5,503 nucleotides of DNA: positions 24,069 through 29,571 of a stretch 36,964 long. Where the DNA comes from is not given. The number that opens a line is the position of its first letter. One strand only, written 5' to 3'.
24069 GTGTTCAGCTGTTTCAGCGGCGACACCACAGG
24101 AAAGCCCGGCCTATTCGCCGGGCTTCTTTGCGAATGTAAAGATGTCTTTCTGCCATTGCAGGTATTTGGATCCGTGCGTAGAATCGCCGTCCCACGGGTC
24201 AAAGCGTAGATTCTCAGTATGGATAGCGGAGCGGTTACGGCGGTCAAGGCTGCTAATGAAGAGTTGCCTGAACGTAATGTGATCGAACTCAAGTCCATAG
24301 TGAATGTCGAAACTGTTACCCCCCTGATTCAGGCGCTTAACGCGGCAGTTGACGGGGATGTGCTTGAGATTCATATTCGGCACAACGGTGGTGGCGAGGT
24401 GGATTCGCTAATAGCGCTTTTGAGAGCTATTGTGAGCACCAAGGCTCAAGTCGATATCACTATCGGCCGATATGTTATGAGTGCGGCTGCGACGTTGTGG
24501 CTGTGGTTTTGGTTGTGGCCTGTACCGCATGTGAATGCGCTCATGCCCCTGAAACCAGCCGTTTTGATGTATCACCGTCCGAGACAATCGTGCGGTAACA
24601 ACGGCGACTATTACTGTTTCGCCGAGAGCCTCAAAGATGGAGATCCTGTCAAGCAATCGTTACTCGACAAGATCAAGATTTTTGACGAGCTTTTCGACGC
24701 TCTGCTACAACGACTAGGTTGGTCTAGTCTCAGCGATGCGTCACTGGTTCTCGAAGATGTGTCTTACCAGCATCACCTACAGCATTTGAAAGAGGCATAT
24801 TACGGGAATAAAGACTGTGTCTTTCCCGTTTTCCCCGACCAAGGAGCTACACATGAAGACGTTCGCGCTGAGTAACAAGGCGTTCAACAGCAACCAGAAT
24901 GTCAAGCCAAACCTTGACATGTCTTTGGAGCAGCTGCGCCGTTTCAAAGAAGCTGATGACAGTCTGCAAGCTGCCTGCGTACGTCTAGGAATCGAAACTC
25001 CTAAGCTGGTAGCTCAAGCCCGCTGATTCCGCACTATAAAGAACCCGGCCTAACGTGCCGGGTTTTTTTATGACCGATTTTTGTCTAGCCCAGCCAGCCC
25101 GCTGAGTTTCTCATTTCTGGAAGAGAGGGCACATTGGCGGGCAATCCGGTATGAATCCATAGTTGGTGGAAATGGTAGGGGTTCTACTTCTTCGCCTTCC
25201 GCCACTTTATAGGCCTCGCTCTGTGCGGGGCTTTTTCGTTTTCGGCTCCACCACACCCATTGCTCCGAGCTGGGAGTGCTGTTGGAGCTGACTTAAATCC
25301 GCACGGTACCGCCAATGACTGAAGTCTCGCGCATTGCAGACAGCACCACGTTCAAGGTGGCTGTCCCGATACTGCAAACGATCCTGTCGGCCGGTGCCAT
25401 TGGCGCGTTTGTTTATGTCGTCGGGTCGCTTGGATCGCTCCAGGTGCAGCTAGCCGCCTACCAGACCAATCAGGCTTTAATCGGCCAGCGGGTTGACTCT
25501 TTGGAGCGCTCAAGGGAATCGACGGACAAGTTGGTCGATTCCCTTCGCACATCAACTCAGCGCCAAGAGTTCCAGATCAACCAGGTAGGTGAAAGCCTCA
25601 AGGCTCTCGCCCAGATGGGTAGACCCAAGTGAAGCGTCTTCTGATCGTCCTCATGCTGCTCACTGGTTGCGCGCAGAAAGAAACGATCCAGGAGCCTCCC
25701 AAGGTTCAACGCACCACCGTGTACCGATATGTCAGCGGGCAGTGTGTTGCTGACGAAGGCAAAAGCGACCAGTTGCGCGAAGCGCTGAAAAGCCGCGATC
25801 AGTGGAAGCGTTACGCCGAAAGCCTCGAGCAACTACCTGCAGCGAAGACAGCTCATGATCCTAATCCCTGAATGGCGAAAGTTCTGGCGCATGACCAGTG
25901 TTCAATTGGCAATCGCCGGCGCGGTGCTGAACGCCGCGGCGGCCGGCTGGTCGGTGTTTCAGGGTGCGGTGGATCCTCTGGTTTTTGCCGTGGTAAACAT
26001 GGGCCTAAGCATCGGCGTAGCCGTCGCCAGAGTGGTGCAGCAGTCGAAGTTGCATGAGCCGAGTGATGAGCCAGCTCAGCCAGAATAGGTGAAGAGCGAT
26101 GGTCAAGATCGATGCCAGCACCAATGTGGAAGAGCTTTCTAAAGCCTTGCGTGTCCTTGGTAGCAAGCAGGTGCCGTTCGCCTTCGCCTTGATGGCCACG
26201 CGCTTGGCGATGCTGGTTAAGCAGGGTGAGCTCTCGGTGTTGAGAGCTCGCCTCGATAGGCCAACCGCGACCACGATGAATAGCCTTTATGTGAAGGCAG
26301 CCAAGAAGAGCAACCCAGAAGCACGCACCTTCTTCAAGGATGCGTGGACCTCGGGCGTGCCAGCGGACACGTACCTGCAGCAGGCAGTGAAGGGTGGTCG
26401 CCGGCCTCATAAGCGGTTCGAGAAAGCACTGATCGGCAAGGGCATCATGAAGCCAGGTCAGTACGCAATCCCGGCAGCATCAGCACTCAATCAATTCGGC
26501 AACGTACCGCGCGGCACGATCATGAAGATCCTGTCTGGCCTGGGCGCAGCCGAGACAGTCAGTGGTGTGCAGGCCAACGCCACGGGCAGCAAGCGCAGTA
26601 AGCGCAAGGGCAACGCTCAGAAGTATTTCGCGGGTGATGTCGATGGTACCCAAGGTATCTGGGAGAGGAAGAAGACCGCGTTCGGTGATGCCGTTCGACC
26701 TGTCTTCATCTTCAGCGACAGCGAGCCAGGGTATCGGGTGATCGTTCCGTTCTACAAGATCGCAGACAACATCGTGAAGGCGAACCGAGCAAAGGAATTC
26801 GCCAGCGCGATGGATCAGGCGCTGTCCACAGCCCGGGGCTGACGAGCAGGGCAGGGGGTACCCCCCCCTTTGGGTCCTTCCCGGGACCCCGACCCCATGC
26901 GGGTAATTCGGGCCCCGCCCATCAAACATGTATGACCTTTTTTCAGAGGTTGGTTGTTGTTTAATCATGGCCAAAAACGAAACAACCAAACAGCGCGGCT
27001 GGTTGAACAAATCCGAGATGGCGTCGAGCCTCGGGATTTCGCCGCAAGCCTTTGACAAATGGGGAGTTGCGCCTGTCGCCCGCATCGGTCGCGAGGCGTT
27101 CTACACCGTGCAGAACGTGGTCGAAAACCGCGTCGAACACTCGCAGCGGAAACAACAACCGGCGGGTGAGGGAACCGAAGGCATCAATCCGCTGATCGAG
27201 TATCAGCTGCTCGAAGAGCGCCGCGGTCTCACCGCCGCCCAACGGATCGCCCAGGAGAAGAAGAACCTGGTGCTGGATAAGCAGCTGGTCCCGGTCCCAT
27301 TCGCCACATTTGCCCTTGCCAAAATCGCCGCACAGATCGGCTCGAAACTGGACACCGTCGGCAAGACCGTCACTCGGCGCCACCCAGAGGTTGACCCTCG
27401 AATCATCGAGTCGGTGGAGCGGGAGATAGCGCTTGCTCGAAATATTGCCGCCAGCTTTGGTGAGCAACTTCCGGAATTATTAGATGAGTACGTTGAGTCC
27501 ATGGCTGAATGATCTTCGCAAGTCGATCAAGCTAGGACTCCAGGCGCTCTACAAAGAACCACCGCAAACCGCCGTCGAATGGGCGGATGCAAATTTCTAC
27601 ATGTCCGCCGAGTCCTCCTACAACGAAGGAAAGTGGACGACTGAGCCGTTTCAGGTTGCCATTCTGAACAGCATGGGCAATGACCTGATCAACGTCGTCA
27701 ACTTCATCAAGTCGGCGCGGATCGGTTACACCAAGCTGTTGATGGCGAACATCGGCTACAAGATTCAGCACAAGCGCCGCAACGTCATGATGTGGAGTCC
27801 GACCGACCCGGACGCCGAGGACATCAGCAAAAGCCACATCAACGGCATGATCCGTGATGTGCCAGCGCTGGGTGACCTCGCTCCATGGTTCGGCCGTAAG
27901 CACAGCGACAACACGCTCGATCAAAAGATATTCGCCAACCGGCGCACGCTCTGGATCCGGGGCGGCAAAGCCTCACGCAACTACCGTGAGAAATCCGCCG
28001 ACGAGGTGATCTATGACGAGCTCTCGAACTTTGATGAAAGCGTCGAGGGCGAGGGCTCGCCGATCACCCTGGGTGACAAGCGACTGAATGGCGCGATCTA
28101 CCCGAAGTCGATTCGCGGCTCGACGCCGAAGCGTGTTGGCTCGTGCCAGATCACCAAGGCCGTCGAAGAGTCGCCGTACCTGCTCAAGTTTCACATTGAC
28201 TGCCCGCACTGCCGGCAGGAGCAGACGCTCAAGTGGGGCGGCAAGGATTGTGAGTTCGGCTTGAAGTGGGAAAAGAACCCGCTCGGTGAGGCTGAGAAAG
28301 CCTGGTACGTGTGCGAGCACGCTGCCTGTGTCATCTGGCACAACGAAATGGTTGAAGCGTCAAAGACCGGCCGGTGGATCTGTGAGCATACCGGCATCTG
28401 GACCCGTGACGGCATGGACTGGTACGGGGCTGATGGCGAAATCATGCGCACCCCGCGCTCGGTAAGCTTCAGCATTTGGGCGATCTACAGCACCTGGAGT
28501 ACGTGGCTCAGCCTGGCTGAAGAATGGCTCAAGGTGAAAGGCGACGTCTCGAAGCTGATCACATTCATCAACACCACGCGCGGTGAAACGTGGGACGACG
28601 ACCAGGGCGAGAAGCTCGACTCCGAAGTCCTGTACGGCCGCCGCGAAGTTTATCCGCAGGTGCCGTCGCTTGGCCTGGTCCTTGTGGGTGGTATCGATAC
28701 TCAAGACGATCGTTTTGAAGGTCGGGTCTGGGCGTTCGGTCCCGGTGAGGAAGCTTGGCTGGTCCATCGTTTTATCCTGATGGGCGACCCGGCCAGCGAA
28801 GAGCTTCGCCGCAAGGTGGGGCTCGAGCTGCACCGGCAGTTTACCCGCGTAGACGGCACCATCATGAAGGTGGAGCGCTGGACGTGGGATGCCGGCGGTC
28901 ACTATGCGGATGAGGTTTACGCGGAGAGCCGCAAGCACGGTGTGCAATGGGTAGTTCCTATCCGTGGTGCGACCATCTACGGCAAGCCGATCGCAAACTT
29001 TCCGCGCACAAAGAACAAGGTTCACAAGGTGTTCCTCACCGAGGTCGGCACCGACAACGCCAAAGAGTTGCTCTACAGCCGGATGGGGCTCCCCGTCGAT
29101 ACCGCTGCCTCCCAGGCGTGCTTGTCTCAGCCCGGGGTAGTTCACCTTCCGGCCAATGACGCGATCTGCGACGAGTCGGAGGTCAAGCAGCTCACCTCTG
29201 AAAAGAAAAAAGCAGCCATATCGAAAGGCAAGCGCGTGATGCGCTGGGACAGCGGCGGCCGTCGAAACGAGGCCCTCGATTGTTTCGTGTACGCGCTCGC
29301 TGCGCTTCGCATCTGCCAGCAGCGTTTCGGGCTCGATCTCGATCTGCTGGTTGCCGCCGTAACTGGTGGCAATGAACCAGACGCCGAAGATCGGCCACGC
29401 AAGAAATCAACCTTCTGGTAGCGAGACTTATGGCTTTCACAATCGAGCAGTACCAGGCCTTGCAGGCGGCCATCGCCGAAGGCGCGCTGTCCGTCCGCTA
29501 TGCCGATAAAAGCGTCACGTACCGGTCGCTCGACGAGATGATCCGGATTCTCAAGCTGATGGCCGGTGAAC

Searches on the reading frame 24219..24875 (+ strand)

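Call 90: search_protein_families(library=phrogs, proteins=[window:24219-24875:+], max_evalue=0.00001)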
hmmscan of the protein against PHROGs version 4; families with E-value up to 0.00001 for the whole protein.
window:24219-24875:+ (218 aa): 1 family
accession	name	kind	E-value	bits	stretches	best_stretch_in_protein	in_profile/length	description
phrog_1827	-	other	5e-08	33.5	1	25-109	31-114/202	ATP-dependent protease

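Call 99: search_protein_families(library=pfam, proteins=[window:24219-24875:+], max_evalue=0.001)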
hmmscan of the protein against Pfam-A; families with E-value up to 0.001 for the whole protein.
window:24219-24875:+ (218 aa): 0 families

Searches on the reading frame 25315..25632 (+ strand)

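Call 90: search_protein_families(library=phrogs, proteins=[window:25315-25632:+], max_evalue=0.00001)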
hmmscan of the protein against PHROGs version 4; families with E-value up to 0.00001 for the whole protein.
window:25315-25632:+ (105 aa): 1 family
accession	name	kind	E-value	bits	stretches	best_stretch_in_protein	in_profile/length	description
phrog_34293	-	unknown function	2.7e-62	208.5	1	1-105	1-105/105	-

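Call 99: search_protein_families(library=pfam, proteins=[window:25315-25632:+], max_evalue=0.001)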
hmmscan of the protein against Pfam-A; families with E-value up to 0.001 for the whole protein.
window:25315-25632:+ (105 aa): 0 families

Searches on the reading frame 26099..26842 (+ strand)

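Call 90: search_protein_families(library=phrogs, proteins=[window:26099-26842:+], max_evalue=0.00001)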
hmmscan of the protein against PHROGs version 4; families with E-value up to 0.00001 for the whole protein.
window:26099-26842:+ (247 aa): 2 families
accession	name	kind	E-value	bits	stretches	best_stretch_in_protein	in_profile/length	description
phrog_1924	-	tail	1.2e-62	212.8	1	1-246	1-237/237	minor tail protein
phrog_29138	-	unknown function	9.8e-15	55.6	1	84-246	7-170/170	-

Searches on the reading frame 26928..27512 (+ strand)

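Call 90: search_protein_families(library=phrogs, proteins=[window:26928-27512:+], max_evalue=0.00001)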
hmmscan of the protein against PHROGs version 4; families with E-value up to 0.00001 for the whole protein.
window:26928-27512:+ (194 aa): 2 families
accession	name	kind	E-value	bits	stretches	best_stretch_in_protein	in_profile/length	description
phrog_57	-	head and packaging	4e-40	138.8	1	16-191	3-186/199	terminase small subunit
phrog_1790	-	head and packaging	1.1e-21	77.9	1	91-193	11-113/114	terminase small subunit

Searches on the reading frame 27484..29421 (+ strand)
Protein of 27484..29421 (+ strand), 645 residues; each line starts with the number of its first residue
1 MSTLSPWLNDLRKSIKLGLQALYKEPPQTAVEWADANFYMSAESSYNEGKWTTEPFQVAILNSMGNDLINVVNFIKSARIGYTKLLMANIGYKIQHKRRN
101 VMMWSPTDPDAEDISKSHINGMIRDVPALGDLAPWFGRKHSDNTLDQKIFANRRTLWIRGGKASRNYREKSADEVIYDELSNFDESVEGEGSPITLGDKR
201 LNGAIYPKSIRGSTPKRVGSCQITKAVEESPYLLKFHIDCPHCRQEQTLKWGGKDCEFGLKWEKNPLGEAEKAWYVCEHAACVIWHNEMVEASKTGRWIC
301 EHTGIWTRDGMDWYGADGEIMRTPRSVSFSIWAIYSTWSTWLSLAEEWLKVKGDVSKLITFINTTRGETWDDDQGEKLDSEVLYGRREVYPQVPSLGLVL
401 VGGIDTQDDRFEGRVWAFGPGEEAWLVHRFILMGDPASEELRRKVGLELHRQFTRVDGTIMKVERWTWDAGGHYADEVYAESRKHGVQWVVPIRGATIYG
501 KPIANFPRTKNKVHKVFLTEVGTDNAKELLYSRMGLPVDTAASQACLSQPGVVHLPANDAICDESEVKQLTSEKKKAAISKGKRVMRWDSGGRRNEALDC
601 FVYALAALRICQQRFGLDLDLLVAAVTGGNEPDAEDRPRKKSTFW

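Call 90: search_protein_families(library=phrogs, proteins=[window:27484-29421:+], max_evalue=0.00001)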
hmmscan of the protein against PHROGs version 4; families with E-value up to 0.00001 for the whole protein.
window:27484-29421:+ (645 aa): 10 families
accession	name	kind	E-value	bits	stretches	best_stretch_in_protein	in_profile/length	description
phrog_15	-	head and packaging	2.1e-249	832.4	1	2-634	329-944/1330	terminase large subunit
phrog_16406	-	unknown function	6.4e-121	405.9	1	219-613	3-387/601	-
phrog_4145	-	head and packaging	3.6e-83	279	1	8-209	8-209/209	terminase large subunit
phrog_21311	-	head and packaging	2.3e-78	264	1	106-320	2-211/218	terminase large subunit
phrog_15657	-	unknown function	4.1e-61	207.4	1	300-528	1-229/230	-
phrog_3028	-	unknown function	1.1e-47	163.6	1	449-627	5-177/203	-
phrog_3925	-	head and packaging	1.1e-40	139.8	1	8-137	20-149/150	terminase large subunit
phrog_22352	-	unknown function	1.8e-17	64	1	482-535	1-53/70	-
phrog_2022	-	unknown function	4e-14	53.6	1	581-640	2-58/76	-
phrog_675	-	head and packaging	4.3e-14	52.7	1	26-387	20-344/576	terminase large subunit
